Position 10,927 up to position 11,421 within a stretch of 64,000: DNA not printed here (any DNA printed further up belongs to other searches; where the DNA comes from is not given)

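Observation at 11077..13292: Three-gene ABC-ATPase / DUF4435-Toprim / 64-aa operon: a PARIS-like (AriA/AriB) defence candidate with an extra coupled small gene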

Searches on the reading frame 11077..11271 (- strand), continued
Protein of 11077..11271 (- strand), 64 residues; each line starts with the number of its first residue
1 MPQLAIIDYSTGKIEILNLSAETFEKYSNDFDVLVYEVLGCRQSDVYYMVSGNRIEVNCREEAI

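Call 101: search_protein_families(library=phrogs, alignment_id=A3, max_evalue=0.1)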
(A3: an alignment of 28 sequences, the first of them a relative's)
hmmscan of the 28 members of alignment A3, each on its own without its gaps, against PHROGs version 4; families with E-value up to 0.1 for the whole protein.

A. member 1, P0001 (64 aa): 0 families

B. families by the number of members that match (of 28 scanned): 14 families
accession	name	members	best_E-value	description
phrog_23478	-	1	0.015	-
phrog_4166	-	1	0.022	-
phrog_13416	-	1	0.032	-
phrog_34593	-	1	0.035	-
phrog_23380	-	1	0.048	-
phrog_10458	-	1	0.052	-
phrog_11749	-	1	0.058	-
phrog_13175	-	1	0.068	-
phrog_32945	-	1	0.073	-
phrog_2084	-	1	0.077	-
phrog_33052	-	1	0.081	-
phrog_20236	-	1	0.082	-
phrog_13507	-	1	0.084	-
phrog_196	-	1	0.089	baseplate hub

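Call 102: search_protein_families(library=pfam, alignment_id=A3, max_evalue=0.1)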
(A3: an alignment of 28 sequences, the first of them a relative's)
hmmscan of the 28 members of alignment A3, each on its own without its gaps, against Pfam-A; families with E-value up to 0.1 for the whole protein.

A. member 1, P0001 (64 aa): 0 families

B. families by the number of members that match (of 28 scanned): 6 families
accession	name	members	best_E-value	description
PF14698.11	ASL_C2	2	0.025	Argininosuccinate lyase C-terminal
PF20347.3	DUF6642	1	0.014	Family of unknown function (DUF6642)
PF13613.12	HTH_Tnp_4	1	0.068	Helix-turn-helix of DDE superfamily endonuclease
PF08309.17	LVIVD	1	0.08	LVIVD repeat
PF10786.14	HI_0552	1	0.09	HI_0552 protein family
PF17160.9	DUF5124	1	0.09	Domain of unknown function (DUF5124)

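Call 103: list_cluster_members(proteins=[P0016, P0017, P0018, P0019, P0020, P0021, P0026, P0028, P0035, P0030])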
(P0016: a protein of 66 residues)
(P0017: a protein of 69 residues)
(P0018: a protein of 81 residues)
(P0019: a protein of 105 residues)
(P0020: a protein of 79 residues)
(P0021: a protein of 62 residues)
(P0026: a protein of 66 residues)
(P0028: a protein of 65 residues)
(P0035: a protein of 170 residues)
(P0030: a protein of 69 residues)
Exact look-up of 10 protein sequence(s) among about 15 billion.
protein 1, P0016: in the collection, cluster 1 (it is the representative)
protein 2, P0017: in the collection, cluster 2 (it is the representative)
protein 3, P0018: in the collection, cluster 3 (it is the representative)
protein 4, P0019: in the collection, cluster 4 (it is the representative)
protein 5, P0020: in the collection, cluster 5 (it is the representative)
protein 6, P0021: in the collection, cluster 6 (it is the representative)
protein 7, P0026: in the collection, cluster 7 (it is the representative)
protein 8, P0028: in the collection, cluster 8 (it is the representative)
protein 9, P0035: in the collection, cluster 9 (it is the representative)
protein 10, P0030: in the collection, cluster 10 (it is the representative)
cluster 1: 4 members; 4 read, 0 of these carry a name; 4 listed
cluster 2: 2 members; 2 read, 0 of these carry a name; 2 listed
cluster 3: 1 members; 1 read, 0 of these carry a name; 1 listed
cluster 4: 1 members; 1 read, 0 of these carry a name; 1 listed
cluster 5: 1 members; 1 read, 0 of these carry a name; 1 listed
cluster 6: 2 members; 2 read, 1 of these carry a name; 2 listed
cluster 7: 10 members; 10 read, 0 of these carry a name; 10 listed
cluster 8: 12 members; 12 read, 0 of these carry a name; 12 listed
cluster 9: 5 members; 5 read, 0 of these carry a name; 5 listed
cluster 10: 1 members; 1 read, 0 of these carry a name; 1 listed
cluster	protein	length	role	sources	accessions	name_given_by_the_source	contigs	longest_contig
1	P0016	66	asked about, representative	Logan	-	-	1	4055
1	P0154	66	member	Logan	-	-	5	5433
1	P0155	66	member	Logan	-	-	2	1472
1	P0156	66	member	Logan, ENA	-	-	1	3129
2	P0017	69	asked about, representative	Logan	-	-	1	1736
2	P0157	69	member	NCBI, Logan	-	-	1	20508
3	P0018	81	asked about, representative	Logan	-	-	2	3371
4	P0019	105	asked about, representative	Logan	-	-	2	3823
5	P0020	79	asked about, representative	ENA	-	-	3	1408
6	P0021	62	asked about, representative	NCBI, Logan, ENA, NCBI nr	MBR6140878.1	MAG: hypothetical protein IKQ37_03835 [Bacteroidaceae bacterium] | hypothetical protein [Bacteroidaceae bacterium]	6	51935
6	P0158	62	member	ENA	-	-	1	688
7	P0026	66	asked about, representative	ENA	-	-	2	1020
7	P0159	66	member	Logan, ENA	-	-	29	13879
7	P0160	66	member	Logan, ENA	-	-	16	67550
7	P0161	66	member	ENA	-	-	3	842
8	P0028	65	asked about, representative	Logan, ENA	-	-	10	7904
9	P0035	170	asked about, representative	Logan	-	-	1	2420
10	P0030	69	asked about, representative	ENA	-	-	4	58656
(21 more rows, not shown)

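Call 104: find_related_loci(query=P0028, collection=viral_contigs, flank=5000)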
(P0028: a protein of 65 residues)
Query P0028 (65 aa) in viral_contigs; peptide patterns used: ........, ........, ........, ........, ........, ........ (x = any residue, [..] = any of these).
9 stretches matched a pattern, but none encodes a relative of the query by tblastn (E <= 1e-3).

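Call 105: find_related_loci(query=P0026, collection=viral_contigs, flank=5000)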
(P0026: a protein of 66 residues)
Query P0026 (66 aa) in viral_contigs; peptide patterns used: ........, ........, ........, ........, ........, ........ (x = any residue, [..] = any of these).
13 stretches matched a pattern, but none encodes a relative of the query by tblastn (E <= 1e-3).

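Call 106: find_related_loci(query=P0017, collection=viral_contigs, flank=5000)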
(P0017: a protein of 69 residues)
Query P0017 (69 aa) in viral_contigs; peptide patterns used: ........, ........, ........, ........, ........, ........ (x = any residue, [..] = any of these).
17 stretches matched a pattern, but none encodes a relative of the query by tblastn (E <= 1e-3).

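Call 116: search_protein_families(library=padloc, proteins=[L016:2144-2473:+, L016:2479-2685:+, L016:2748-2993:+, L001:730-2031:+, L003:376-762:+, L017:512-1312:-, L017:1336-1971:-, L002:1373-2938:+, L008:7646-8176:+], max_evalue=0.001)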
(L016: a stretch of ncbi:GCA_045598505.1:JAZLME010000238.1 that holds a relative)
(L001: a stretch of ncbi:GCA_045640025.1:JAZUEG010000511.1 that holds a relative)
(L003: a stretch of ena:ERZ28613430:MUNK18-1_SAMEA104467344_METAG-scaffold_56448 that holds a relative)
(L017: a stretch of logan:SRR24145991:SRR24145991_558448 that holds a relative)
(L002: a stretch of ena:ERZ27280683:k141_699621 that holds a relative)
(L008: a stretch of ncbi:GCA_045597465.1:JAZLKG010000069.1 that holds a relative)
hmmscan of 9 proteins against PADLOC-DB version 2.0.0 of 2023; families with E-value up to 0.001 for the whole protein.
L016:2144-2473:+ (109 aa): 0 families

L016:2479-2685:+ (68 aa): 2 families
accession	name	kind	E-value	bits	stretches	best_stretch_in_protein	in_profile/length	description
PDLC04068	PD-T4-9_A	-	3.3e-18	64.5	1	12-63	20-71/187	-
PDLC04069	PD-T4-9_A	-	0.0001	20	1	13-47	23-58/191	-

L016:2748-2993:+ (81 aa): 1 family
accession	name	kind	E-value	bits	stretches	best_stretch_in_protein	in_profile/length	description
PDLC04068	PD-T4-9_A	-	8.4e-10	37.1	1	6-81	101-177/187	-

L001:730-2031:+ (433 aa): 8 families
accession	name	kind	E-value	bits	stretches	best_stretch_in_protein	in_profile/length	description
PDLC04786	PDC-S01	-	4.6e-92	307.1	1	2-432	12-431/439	-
PDLC04792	PDC-S01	-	1.1e-88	295.9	1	3-433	12-433/452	-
PDLC04788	PDC-S01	-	3.1e-57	192.5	1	2-405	11-402/448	-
PDLC04787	PDC-S01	-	2.2e-19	67.6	1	9-422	25-397/412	-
PDLC04790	PDC-S01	-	1e-13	48.8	1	13-415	29-400/422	-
PDLC04789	PDC-S01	-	7.2e-11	39.7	1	6-403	12-358/375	-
PDLC04791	PDC-S01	-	8.5e-11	39.2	1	334-417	302-381/395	-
PDLC01903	CARF4--CARF_PDDEXK_TM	-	0.00065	17.2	1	288-387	256-318/380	-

L003:376-762:+ (128 aa): 0 families

L017:512-1312:- (266 aa): 0 families

L017:1336-1971:- (211 aa): 1 family
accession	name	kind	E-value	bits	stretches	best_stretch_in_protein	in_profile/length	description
PDLC03859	LmuB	-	8e-15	53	1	8-185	428-585/611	-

L002:1373-2938:+ (521 aa): 2 families
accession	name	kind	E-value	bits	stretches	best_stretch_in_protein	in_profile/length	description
PDLC03570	REase_II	-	5.2e-102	340.2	1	28-518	3-486/491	Type II restriction enzyme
PDLC03553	REase_II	-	1.5e-15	54.9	1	61-455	58-452/527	Type II restriction enzyme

L008:7646-8176:+ (176 aa): 0 families
